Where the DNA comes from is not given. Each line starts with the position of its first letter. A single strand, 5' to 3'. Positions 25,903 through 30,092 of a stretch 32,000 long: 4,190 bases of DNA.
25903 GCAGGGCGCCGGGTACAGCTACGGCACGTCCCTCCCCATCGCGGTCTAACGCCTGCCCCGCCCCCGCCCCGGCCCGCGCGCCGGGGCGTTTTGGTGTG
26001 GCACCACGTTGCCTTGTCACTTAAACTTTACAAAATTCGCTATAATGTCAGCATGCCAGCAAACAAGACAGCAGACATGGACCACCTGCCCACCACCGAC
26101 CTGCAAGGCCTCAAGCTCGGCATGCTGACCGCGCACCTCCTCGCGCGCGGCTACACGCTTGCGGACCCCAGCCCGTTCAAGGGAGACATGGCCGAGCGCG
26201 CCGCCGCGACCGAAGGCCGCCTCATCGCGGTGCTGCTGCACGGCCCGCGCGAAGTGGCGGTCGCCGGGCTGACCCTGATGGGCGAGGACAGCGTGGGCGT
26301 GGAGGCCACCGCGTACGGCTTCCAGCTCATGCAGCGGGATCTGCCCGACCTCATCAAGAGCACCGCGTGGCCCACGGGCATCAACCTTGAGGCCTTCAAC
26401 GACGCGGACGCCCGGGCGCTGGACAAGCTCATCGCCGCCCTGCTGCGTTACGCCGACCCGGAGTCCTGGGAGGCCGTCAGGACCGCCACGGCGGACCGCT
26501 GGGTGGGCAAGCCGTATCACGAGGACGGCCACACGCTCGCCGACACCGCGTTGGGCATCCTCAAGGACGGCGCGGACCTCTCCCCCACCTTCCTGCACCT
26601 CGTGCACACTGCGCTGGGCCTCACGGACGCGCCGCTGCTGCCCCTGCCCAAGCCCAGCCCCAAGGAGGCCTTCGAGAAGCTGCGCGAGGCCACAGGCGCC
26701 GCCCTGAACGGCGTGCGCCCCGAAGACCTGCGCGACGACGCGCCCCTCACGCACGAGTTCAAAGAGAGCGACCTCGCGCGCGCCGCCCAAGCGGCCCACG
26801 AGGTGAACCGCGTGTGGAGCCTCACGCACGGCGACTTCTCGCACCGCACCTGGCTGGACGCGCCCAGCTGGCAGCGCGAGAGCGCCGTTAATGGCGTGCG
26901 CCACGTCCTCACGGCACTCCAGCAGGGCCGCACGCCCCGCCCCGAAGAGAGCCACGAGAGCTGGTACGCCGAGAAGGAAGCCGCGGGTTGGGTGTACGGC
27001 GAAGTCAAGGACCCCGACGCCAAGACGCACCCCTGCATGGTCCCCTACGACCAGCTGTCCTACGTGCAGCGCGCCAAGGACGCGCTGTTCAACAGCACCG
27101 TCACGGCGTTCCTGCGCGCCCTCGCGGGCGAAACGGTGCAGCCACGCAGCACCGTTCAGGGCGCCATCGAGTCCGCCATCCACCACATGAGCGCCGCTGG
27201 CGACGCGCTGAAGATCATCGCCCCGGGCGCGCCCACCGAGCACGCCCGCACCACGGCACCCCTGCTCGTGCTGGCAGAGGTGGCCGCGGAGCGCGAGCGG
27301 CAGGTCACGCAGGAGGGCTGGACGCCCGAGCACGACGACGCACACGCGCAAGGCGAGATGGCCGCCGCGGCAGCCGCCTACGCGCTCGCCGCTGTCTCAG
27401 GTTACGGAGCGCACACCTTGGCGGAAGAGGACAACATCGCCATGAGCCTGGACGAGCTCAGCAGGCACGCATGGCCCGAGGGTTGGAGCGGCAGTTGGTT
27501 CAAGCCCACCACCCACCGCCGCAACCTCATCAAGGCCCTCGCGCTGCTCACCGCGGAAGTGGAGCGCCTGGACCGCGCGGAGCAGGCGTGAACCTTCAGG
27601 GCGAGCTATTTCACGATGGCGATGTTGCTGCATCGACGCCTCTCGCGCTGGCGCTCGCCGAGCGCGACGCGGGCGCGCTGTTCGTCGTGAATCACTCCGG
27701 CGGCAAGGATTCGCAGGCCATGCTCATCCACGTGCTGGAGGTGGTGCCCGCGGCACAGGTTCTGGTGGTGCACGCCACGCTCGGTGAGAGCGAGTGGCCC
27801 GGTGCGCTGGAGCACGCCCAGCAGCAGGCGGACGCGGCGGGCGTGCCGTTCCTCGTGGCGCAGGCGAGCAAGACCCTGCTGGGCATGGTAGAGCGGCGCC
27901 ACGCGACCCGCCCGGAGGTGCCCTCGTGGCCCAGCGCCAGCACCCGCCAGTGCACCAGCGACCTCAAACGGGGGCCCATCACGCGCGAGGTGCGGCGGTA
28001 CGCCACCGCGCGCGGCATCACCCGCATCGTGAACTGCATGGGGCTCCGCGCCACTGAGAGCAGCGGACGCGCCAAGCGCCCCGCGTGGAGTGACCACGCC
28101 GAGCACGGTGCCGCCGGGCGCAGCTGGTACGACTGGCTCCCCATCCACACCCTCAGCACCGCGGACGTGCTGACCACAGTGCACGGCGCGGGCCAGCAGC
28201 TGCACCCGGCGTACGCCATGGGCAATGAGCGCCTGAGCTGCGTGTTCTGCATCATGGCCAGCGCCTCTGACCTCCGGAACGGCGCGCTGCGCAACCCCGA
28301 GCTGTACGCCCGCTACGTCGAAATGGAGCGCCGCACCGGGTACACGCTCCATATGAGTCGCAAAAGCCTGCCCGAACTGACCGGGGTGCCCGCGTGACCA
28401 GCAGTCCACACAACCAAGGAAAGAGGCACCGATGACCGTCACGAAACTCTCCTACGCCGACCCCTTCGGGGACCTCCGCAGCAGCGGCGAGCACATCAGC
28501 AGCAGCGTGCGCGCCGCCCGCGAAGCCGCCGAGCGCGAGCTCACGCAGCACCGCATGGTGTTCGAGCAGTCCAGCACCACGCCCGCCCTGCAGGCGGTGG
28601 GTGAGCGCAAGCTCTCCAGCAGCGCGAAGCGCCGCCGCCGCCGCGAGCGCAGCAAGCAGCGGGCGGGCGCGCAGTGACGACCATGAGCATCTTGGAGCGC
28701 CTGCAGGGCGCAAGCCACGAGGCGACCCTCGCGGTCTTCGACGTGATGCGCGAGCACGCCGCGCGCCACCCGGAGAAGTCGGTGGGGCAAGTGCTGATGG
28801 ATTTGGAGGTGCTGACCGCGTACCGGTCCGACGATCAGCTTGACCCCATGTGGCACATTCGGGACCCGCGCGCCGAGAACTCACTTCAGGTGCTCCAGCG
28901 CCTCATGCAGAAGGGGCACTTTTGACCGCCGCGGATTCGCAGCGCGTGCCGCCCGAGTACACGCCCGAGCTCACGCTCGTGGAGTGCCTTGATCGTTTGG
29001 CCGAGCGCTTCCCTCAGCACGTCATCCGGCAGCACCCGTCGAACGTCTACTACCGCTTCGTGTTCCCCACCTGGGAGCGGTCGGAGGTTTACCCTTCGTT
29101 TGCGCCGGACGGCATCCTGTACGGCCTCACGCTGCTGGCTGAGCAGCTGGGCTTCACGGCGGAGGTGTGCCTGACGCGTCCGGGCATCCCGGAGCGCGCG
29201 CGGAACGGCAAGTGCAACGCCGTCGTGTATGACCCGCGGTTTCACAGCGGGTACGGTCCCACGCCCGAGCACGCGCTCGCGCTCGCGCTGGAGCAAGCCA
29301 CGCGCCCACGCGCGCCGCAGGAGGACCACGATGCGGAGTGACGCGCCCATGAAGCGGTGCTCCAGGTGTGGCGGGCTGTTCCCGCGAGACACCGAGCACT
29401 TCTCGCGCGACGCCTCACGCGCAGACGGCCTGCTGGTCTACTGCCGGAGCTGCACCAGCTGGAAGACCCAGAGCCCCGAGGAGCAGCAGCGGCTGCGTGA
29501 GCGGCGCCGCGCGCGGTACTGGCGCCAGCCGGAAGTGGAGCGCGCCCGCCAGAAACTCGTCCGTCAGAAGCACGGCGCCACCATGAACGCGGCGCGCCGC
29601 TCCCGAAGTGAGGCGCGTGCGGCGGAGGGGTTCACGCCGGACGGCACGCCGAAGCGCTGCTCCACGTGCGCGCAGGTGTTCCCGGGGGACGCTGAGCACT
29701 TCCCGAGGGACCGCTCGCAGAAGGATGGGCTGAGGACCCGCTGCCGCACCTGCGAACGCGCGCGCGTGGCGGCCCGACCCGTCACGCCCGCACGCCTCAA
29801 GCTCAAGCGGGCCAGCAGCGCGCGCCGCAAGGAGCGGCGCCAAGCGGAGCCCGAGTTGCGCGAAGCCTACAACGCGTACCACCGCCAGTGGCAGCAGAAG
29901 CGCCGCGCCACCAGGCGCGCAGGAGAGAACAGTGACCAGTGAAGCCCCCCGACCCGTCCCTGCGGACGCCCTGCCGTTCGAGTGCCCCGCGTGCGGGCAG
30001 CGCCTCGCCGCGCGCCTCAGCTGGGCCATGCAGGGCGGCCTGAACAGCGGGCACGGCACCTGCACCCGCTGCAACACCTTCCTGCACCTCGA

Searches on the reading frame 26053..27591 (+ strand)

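Call 52: search_protein_families(library=pfam, proteins=[window:26053-27591:+], max_evalue=0.001)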
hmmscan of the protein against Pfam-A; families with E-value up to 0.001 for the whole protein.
window:26053-27591:+ (512 aa): 1 family
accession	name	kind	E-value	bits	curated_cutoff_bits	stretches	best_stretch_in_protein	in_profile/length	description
PF02026.21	RyR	-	9.2e-11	42.3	27.4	1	298-344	26-72/91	RyR domain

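Call 53: search_protein_families(library=ncbifam, proteins=[window:26053-27591:+], max_evalue=10)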
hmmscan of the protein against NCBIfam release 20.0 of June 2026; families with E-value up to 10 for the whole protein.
window:26053-27591:+ (512 aa): 0 families

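Call 54: search_protein_families(library=padloc, proteins=[window:26053-27591:+], max_evalue=10)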
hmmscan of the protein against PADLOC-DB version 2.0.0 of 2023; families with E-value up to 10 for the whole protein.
window:26053-27591:+ (512 aa): 0 families

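Call 72: search_protein_families(library=phrogs, proteins=[window:26053-27591:+], max_evalue=0.001)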
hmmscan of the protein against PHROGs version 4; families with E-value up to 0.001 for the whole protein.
window:26053-27591:+ (512 aa): 13 families
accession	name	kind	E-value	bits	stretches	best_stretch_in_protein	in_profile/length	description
phrog_5154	-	unknown function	1.5e-35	124.1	1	236-358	144-262/454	-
phrog_6628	-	unknown function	8.5e-32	111.5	1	403-511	576-667/685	-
phrog_9434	-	unknown function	1.1e-31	111.8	1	408-509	403-492/507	-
phrog_11504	-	unknown function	3.6e-28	100.4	1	409-509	281-368/376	-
phrog_11782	-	unknown function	9.3e-28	98.5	1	245-353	7-111/290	-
phrog_18865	-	unknown function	2.8e-27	96.9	1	244-353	77-181/183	-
phrog_9763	-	unknown function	2.1e-26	94.2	1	408-511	153-237/247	-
phrog_3956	-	unknown function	6.3e-24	86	1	408-511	495-578/585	-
phrog_6574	-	unknown function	1.4e-21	78.5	1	369-509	75-206/217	-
phrog_19550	-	unknown function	2.2e-19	71.2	1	398-510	82-179/186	-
phrog_28211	-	unknown function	9.8e-18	65.6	1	408-509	129-221/234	-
phrog_14548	-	unknown function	2.8e-15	57.4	1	408-509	287-370/378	-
phrog_4435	-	unknown function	0.00031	21.6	1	241-353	187-251/252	-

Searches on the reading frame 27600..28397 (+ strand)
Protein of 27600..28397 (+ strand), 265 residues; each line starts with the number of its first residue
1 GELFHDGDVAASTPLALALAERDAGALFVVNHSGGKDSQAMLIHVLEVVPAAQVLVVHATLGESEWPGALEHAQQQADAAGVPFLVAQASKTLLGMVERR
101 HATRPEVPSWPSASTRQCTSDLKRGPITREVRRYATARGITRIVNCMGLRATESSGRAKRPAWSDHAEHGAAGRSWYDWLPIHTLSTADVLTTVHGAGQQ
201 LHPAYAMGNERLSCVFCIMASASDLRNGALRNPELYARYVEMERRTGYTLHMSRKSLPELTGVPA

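Call 72: search_protein_families(library=phrogs, proteins=[window:27600-28397:+], max_evalue=0.001)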
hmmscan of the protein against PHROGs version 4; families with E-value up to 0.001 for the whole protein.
window:27600-28397:+ (265 aa): 3 families
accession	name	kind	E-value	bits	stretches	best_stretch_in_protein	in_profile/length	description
phrog_424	-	moron, auxiliary metabolic gene and host takeover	1.6e-43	150.4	1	20-254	155-376/460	phosphoadenosine phosphosulfate reductase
phrog_15238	-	unknown function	9.9e-08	33.1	0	110-170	145-204/215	-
phrog_2302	-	moron, auxiliary metabolic gene and host takeover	3.1e-07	30.7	0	142-240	161-266/381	phosphoadenosine phosphosulfate reductase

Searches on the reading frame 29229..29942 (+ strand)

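Call 72: search_protein_families(library=phrogs, proteins=[window:29229-29942:+], max_evalue=0.001)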
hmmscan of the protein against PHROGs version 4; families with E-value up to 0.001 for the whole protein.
window:29229-29942:+ (237 aa): 9 families
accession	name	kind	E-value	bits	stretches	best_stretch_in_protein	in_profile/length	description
phrog_1035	-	DNA, RNA and nucleotide metabolism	1.2e-15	59.1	2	108-227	28-137/271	endonuclease VII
phrog_3273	-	unknown function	2.6e-13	50.9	2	42-90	23-71/75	-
phrog_2340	-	DNA, RNA and nucleotide metabolism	3.1e-11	44.7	2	39-126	6-95/171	endonuclease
phrog_5558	-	moron, auxiliary metabolic gene and host takeover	4.9e-11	44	2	140-183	7-47/130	Lar-like restriction alleviation protein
phrog_2633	-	DNA, RNA and nucleotide metabolism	1.5e-09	39.1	2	31-97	3-67/142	endonuclease VII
phrog_30859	-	unknown function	9.6e-08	33.8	1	42-116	3-74/117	-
phrog_12813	-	unknown function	1.6e-07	32.3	1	136-183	149-193/199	-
phrog_2255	-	DNA, RNA and nucleotide metabolism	4.9e-05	23.9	0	32-98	44-99/211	HNH endonuclease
phrog_24058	-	unknown function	0.00057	21.3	0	141-189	5-52/98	-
